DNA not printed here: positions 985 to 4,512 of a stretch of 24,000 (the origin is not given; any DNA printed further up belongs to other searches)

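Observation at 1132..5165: Translationally coupled PD-(D/E)xK-like protein plus giant Ski2/Hel308-type helicase: candidate anti-phage nuclease-helicase system (Hachiman-like or a new variant)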

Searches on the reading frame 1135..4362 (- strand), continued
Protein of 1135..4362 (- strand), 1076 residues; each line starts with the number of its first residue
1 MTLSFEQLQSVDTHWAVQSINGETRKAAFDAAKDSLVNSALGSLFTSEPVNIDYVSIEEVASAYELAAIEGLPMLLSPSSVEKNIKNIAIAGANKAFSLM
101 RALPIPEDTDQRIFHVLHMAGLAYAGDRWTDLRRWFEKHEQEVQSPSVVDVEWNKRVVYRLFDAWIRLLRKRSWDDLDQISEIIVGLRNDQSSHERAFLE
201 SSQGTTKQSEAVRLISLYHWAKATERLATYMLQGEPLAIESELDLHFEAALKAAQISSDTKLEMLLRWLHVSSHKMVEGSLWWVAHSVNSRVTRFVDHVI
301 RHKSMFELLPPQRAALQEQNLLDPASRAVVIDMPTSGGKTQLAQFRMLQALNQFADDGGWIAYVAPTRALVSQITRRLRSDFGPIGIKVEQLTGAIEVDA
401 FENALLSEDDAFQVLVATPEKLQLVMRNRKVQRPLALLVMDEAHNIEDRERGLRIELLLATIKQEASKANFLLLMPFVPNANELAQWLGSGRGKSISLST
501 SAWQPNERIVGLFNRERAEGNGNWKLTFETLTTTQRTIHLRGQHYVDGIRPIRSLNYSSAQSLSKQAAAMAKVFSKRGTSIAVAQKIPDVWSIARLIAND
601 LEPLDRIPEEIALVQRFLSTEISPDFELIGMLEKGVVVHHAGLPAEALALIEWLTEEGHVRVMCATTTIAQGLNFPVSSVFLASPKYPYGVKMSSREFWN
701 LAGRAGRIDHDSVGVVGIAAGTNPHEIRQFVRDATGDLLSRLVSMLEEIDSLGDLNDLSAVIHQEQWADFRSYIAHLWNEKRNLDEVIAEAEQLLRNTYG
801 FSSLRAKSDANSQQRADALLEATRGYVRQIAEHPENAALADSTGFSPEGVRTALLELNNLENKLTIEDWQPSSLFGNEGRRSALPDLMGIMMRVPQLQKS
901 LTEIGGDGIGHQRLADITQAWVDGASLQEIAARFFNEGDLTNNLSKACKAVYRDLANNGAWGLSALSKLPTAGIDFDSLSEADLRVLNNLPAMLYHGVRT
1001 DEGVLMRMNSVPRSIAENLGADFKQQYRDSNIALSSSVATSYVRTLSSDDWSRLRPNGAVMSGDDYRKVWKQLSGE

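Call 47: find_homologous_proteins(query=window:1135-4362:-, max_evalue=1e-10)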
Query window:1135-4362:- (1076 aa): 2259 proteins with E <= 1e-10 among 8000 candidates; the best 120 are listed.
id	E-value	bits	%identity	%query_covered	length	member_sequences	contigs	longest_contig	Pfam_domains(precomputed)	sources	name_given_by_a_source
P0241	0.0e+0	2401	100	100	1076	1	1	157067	PF00270.36,PF04851.22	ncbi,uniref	ncbi:DEAD/DEAH box helicase [Celerinatantimonas sp. YJH-8]|uniref:DEAD/DEAH box helicase n=1 Tax=Cel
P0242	0.0e+0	2157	89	100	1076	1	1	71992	PF00270.36,PF04851.22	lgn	-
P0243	0.0e+0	2156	89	100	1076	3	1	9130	PF00270.36,PF00271.38,PF04851.22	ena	-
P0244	0.0e+0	2152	88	100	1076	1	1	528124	PF00270.36,PF04851.22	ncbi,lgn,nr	ncbi:TPA: DEAD/DEAH box helicase [Vibrio parahaemolyticus]|nr:DEAD/DEAH box helicase [Vibrio parahae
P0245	0.0e+0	2147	88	100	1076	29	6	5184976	PF00270.36,PF04851.22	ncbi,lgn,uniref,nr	ncbi:TPA: DEAD/DEAH box helicase [Vibrio vulnificus]|uniref:DEAD/DEAH box helicase n=1 Tax=Vibrio vu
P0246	0.0e+0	2146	88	100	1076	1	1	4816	PF00270.36,PF04851.22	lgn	-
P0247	0.0e+0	2140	88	100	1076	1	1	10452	PF00270.36,PF04851.22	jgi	jgi:replicative superfamily II helicase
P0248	0.0e+0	2132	87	100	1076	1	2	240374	PF00270.36,PF04851.22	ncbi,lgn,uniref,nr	ncbi:DEAD/DEAH box helicase [Providencia sp. JGM181]|uniref:DEAD/DEAH box helicase n=1 Tax=unclassif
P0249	0.0e+0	2088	85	100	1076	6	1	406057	PF00270.36,PF04851.22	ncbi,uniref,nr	ncbi:DEAD/DEAH box helicase [Vibrio parahaemolyticus]|uniref:DEAD/DEAH box helicase n=1 Tax=Vibrio p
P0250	0.0e+0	2077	86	100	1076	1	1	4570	PF00270.36,PF04851.22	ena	-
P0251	0.0e+0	2076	85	100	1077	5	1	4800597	PF00270.36,PF04851.22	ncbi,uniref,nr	ncbi:DEAD/DEAH box helicase [Shewanella bicestrii]|uniref:DEAD/DEAH box helicase n=1 Tax=Shewanella 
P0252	0.0e+0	2050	84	100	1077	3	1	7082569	PF00270.36,PF04851.22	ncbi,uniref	ncbi:DEAD/DEAH box helicase [Endozoicomonas sp. ALD040]|uniref:DEAD/DEAH box helicase n=1 Tax=Endozo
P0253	0.0e+0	2013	83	100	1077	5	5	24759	PF00270.36,PF04851.22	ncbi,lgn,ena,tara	tara:strand:- start:623 stop:3856 length:3234 start_codon:yes stop_codon:yes gene_type:complete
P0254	0.0e+0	1999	82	100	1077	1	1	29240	PF00270.36,PF04851.22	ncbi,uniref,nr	ncbi:DEAD/DEAH box helicase [Photorhabdus sp. CRCIA-P01]|uniref:DEAD/DEAH box helicase n=1 Tax=Photo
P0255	0.0e+0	1876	76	100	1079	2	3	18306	PF00270.36,PF04851.22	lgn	-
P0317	0.0e+0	1470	61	100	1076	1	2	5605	PF00270.36,PF04851.22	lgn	-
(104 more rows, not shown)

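Call 65: search_solved_structures(query=A2, max_evalue=10, show_alignments=3)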
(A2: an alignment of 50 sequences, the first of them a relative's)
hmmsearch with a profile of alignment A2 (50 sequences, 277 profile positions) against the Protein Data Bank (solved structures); distinct sequences matched with E-value up to 10: 5.
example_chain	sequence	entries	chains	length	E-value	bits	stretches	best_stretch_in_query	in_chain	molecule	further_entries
8vx9_A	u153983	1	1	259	7e-18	68.1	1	75-266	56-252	HamA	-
8vxy_A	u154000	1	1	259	1.4e-15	60.6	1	75-266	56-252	HamA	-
7vop_D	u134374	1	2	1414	0.44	13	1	169-248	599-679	Nucleoporin 160kDa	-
7vci_D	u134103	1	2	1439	0.45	13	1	169-248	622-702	Nup160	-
5wqw_A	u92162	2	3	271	0.7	12.4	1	100-132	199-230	N-acetylglucosaminidase | Cell surface protein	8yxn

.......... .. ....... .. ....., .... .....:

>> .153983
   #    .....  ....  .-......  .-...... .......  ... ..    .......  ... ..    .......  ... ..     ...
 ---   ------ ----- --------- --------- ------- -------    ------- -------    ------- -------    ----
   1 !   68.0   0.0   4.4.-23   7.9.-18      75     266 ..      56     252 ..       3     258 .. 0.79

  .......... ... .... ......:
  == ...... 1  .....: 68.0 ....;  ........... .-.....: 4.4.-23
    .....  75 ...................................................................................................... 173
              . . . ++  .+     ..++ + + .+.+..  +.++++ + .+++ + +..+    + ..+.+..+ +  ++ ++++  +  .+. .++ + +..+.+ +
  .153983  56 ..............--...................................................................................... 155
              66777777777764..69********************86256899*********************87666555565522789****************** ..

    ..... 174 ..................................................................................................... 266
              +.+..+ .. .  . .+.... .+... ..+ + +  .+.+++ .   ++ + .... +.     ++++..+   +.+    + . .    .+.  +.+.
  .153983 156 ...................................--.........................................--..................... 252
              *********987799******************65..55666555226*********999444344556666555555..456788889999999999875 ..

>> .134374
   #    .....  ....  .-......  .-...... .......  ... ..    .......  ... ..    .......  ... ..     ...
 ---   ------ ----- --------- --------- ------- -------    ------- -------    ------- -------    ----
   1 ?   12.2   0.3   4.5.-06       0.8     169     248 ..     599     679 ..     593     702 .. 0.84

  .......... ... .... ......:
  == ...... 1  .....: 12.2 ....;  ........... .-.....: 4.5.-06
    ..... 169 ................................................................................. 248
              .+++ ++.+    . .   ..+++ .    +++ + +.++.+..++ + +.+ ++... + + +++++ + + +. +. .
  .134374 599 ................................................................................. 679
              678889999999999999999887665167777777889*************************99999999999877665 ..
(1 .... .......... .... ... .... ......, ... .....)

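Call 66: predict_structure(alignment_id=A3)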
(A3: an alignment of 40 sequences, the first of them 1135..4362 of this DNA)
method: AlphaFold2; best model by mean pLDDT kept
length: 1076 residues; sequences in the alignment: 40
mean_pLDDT: 79.4   pTM: 0.73
mean pLDDT of the five models: 79.4, 72.7, 71.9, 69.7, 65.6
residues with pLDDT >= 90: 241; 70-90: 602; 50-70: 194; < 50: 39
segments of 3 or more residues with pLDDT < 50: 335-338, 394-398, 442-450, 500-505, 708-711, 735-740
pLDDT, mean of each block of 10 residues (from residue 1): 73 92 89 77 65 89 94 81 84 92 90 93 87 81 86 89 92 77 88 86 82 93 92 82 95 91 93 88 62 65 62 60 62 54 74 77 73 80 82 54 65 81 71 71 43 70 78 63 75 65 56 86 86 59 81 87 91 88 89 93 90 94 90 92 81 86 85 73 80 68 60 78 82 49 61 64 68 79 83 78 72 81 84 80 79 87 83 71 86 84 68 87 87 80 82 81 84 79 80 86 87 92 82 72 90 89 93 85
secondary structure, 60 per line:
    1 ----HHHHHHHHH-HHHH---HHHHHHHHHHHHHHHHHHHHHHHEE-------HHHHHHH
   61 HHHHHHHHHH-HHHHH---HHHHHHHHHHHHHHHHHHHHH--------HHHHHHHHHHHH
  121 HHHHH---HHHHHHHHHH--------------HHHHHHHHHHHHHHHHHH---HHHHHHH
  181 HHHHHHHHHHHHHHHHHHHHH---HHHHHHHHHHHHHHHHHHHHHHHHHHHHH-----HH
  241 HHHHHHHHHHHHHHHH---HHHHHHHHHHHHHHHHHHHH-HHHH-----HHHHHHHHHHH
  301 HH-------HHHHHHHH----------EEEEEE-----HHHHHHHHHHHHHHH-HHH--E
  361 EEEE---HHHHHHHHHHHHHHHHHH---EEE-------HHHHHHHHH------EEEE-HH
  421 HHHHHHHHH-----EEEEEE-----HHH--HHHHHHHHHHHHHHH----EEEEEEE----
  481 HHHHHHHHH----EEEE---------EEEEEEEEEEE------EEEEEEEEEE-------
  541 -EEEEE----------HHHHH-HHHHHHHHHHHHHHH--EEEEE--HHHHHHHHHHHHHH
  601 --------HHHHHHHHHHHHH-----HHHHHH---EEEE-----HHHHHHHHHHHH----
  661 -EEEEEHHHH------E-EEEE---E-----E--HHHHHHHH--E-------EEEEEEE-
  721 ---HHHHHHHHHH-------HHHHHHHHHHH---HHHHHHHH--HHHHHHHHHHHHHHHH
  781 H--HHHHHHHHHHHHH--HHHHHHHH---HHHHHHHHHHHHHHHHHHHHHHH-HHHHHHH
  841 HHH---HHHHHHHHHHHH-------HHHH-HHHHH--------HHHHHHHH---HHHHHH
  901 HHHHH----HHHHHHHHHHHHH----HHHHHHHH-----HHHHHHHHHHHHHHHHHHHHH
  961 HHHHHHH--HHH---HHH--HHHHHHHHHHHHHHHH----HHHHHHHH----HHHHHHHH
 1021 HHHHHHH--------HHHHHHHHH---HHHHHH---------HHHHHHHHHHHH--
elements in order (helices of 4 or more, strands of 3 or more residues): H5-13 H15-18 H22-44 H54-70 H72-76 H80-100 H109-125 H129-138 H153-170 H174-201 H205-233 H239-256 H260-279 H281-284 H290-302 H310-317 E328-333 H339-353 E360-364 H368-385 E389-391 H399-407 E414-417 H419-429 E435-440 H451-465 E470-476 H481-489 E494-497 E507-517 E524-533 E542-546 H557-561 H563-577 E580-584 H587-600 H609-621 H627-632 E636-639 H645-656 E662-666 H667-670 E679-682 H695-702 E713-719 H724-733 H741-751 H755-762 H765-781 H784-796 H799-806 H810-832 H834-843 H847-858 H866-869 H871-875 H884-891 H895-905 H910-922 H927-934 H940-967 H981-996 H1001-1008 H1013-1027 H1036-1044 H1048-1053 H1063-1074

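Call 72: fold_search(model_id=the predicted structure, library=pdb)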
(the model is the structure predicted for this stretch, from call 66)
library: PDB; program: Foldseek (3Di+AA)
matches with E <= 10: 1085; with E <= 0.001: 359
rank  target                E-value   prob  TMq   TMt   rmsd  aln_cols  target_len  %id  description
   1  8vx9_B                1.1e-24  1.00  0.72  0.66   7.8      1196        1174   16  Structure of HamAB apo complex from the Escherichia coli Hachiman defense system (released 2024-03-13)
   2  8vxa_A                1.9e-24  1.00  0.71  0.68   7.8      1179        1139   16  Structure of HamB-DNA complex, conformation 1, from the Escherichia coli Hachiman defense system (released 2024-03-13)
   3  8vxy_B                7.8e-23  1.00  0.71  0.67   6.7      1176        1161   16  Structure of HamA(E138A,K140A)B-plasmid DNA complex from the Escherichia coli Hachiman defense system (released 2024-03-13)
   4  9b15_B                5.2e-17  1.00  0.45  0.68   7.7       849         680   17  Superfamily 2 helicase Hel308 containing the beta-hairpin from DNA pol theta helicase-like domain (released 2025-03-19)
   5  9b15_A                6.6e-17  1.00  0.45  0.66   7.8       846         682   18  Superfamily 2 helicase Hel308 containing the beta-hairpin from DNA pol theta helicase-like domain (released 2025-03-19)
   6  9bpa_A                6.6e-17  1.00  0.47  0.66   8.2       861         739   16  Human DNA polymerase theta helicase domain in complex with inhibitor AB25583, tetramer form (released 2024-08-28)
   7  2va8_A                8.0e-17  1.00  0.43  0.64   8.6       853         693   18  DNA Repair Helicase Hel308 (released 2008-01-15)
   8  2zj8                  8.4e-17  1.00  0.46  0.67   7.3       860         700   18  Archaeal DNA helicase Hjm apo state in form 2 (released 2009-02-10)
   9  2zj2                  1.1e-16  1.00  0.46  0.72   7.1       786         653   19  Archaeal DNA helicase Hjm apo state in form 1 (released 2009-02-10)
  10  2zj5                  1.5e-16  1.00  0.46  0.69   8.0       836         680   18  Archaeal DNA helicase Hjm complexed with ADP in form 1 (released 2009-02-10)
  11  5aga                  2.2e-16  1.00  0.48  0.63   8.4       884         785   15  Crystal structure of the Helicase domain of human DNA polymerase theta in complex with AMPPNP (released 2015-02-25)
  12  5a9j_D                4.0e-16  1.00  0.48  0.65   8.5       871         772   17  Crystal structure of the Helicase domain of human DNA polymerase theta, apo-form (released 2015-12-16)
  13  5a9f                  4.6e-16  1.00  0.46  0.61   9.2       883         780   16  Crystal structure of the Helicase domain of human DNA polymerase theta in complex with ADP (released 2015-12-16)
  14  5a9j_B                6.0e-16  1.00  0.50  0.65   7.5       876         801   15  Crystal structure of the Helicase domain of human DNA polymerase theta, apo-form (released 2015-12-16)
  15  9bh7_A                6.3e-16  1.00  0.48  0.65   8.6       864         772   16  Human DNA polymerase theta helicase domain dimer in the apo form (released 2024-05-01)
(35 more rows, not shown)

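Call 88: search_protein_families(library=ncbifam, proteins=[L081:2644-3456:+, L081:3449-6808:+], max_evalue=0.001)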
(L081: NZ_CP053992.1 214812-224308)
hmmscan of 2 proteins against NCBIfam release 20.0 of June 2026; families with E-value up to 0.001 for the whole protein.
L081:2644-3456:+ (271 aa): 0 families

L081:3449-6808:+ (1120 aa): 15 families
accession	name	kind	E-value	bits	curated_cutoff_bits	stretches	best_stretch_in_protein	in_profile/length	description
NF002654.0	PRK02362.1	equivalog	7.1e-36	123.8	887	2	258-463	13-207/739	ATP-dependent DNA helicase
NF040935.1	helicase_Hel308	equivalog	1.4e-31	109.4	1200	2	250-478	8-223/704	ATP-dependent DNA helicase Hel308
NF001308.0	PRK00254.1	equivalog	2.8e-30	105.2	1216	2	259-467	14-209/720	ATP-dependent DNA helicase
NF002251.0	PRK01172.1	equivalog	4.3e-27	94.6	891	2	268-445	22-190/674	ATP-dependent DNA helicase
TIGR04121.1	DEXH_lig_assoc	equivalog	4.2e-18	64.5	850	1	270-490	15-242/804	ligase-associated DNA damage response DEXH box helicase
NF010338.0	PRK13767.1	equivalog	3.4e-10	38.8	849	1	266-434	31-218/877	ATP-dependent helicase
NF053631.1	RNA_helic_CshA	equivalog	8.1e-09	34.8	646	1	288-398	39-151/434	degradosome RNA helicase CshA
NF010337.0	PRK13766.1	equivalog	1.6e-08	33.2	610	1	279-398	26-142/781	Hef nuclease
TIGR03817.1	DECH_helic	hypoth_equivalog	1.9e-08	33.1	874.1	1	264-398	32-167/742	helicase/secretion neighborhood putative DEAH-box helicase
NF041063.1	DpdF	equivalog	4.4e-08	32.2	550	1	273-434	145-322/813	protein DpdF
TIGR00614.1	recQ_fam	subfamily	1.5e-07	30.6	219.8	0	267-400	10-139/470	RecQ family ATP-dependent DNA helicase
NF008744.0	PRK11776.1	equivalog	7.2e-07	28.1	524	1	282-397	39-156/460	ATP-dependent RNA helicase DbpA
TIGR01389.1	recQ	equivalog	4.9e-06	25.3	640.2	1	596-703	254-353/591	DNA helicase RecQ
TIGR01587.1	cas3_core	equivalog_domain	1.4e-05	24.4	102.45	1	287-436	2-167/358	CRISPR-associated helicase Cas3'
NF053711.1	RNA_heli_RhlE1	exception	0.00067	18.5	750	0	293-397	47-157/434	RNA helicase RhlE1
